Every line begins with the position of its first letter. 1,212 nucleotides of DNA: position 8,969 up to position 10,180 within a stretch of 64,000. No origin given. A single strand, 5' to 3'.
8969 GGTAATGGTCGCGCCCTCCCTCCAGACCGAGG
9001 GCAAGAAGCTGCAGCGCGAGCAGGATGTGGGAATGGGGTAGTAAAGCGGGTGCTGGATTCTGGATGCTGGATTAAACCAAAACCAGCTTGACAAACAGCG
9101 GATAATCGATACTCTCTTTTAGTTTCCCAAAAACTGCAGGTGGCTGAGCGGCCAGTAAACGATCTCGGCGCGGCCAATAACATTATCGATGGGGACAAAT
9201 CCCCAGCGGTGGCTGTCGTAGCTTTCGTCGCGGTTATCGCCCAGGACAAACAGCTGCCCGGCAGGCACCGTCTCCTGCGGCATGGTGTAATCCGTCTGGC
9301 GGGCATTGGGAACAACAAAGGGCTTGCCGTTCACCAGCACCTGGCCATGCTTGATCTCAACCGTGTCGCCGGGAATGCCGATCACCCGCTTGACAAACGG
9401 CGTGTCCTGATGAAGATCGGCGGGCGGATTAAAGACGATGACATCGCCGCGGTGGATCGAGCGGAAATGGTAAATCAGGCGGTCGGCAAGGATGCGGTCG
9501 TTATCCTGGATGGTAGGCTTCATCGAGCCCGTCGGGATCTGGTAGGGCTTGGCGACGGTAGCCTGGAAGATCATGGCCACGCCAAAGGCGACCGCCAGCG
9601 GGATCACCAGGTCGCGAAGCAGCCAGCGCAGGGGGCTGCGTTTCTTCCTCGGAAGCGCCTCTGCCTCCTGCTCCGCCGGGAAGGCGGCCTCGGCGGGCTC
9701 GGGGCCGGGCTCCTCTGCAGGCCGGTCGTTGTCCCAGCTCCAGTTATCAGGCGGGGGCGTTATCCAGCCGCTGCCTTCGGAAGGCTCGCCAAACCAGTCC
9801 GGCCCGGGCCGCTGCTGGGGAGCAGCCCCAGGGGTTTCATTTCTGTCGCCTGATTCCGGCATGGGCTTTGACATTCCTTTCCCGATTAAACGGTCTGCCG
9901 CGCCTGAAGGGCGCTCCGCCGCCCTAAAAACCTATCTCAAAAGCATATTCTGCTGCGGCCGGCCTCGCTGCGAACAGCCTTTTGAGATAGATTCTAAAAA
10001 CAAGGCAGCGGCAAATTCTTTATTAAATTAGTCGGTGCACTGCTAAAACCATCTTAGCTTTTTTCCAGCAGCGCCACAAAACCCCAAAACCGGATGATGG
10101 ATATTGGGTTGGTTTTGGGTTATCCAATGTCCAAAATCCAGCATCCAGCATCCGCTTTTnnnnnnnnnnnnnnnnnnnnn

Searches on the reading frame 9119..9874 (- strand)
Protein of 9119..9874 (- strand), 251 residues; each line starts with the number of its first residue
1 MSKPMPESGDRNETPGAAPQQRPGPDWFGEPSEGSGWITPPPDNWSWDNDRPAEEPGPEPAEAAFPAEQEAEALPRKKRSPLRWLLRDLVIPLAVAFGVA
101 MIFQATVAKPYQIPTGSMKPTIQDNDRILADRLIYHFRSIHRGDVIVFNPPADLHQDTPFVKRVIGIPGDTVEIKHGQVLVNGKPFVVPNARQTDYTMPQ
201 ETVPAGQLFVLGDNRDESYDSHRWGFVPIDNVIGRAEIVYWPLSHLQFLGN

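Call 19: search_protein_families(library=pfam, proteins=[window:9119-9874:-])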
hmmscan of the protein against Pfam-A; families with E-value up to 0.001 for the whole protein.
window:9119-9874:- (251 aa): 1 family
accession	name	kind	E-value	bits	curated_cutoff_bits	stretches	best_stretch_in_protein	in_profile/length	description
PF10502.14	Peptidase_S26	-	1.5e-48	165.4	22.9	1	88-241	3-168/168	Signal peptidase, peptidase S26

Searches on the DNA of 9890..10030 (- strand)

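Call 65: search_rna_families(source=window, start=9890, end=10030, threshold=evalue, max_evalue=10)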
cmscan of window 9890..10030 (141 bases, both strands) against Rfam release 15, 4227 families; matches with E-value up to 10: 4.
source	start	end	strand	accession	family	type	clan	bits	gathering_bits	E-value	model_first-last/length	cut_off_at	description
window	9922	10000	-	RF00366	mir-BHRF1-2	Gene; miRNA;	-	18.1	87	0.48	1-65/65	no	mir-BHRF1-2 microRNA precursor family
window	9916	10011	-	RF00244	mir-26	Gene; miRNA;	-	13.6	57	1.2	1-81/81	no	mir-26 microRNA precursor family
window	9922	10001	-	RF03948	mir-5045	Gene; miRNA;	-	12.9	80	4.8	1-57/57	no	mir-5045 microRNA precursor family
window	9900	9909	+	RF01151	snoU82P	Gene; snRNA; snoRNA; CD-box;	-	7.8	42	7.4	46-55/55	no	Small nucleolar RNA U82P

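Call 79: search_dna_similar(query=window:9922-9999:-, collection=plasmids, mode=distant, max_evalue=10, max_rows=10)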
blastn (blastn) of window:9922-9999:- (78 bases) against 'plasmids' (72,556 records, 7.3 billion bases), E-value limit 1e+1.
Records with a match: 20; places in all: 20; records where one place covers at least 80% of the query: 0.
Best place of each record, by identity: >=99% 1; 95-99% 10; 90-95% 3; 80-90% 6.
By first word of the organism name: Salmonella 5; Rhizobium 4; Streptomyces 2; Halostella 1; Azospirillum 1; Embleya 1; Tistrella 1; Corynebacterium 1; Mesorhizobium 1; Phyllobacterium 1; and 2 more.
By predicted mobility (MOB-suite, as given by PLSDB): non-mobilizable 9; conjugative 7; mobilizable 4.
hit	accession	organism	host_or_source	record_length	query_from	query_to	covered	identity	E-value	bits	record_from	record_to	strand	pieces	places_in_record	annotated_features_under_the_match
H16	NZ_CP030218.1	Salmonella enterica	-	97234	27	57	40%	87.5%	2e+0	37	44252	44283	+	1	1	none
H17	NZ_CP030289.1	Salmonella enterica subsp. enterica serovar Gaminara str. ...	Lacertilia,blood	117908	27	57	40%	87.5%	2e+0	37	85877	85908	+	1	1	none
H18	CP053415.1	Salmonella enterica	-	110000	27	57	40%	87.5%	2e+0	37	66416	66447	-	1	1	none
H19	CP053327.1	Salmonella enterica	Isolate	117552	27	57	40%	87.5%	2e+0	37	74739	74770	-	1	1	none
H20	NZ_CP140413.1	Salmonella enterica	-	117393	27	57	40%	87.5%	2e+0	37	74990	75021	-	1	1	none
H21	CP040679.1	Halostella pelagica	pure culture,isolated from salted brown ...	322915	27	54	36%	89.7%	7e+0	37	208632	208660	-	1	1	record has no annotation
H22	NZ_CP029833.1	Azospirillum ramasamyi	single cell,Cow dung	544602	21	46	33%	92.3%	7e+0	36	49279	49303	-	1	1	GNAT family N-acetyltransferase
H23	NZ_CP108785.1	Embleya sp. NBC_00888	-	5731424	25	50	33%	92.3%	7e+0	36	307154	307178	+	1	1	none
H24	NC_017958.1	Tistrella mobilis KA081020-065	-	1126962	28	52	32%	96.0%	2e-1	42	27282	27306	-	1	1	record has no annotation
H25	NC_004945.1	Corynebacterium glutamicum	-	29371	49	72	31%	95.8%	6e-1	40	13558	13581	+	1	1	none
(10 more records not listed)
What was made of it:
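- Tried and rejected: Only chance-level partial hits, with the best E-value 0.2 (call 79).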
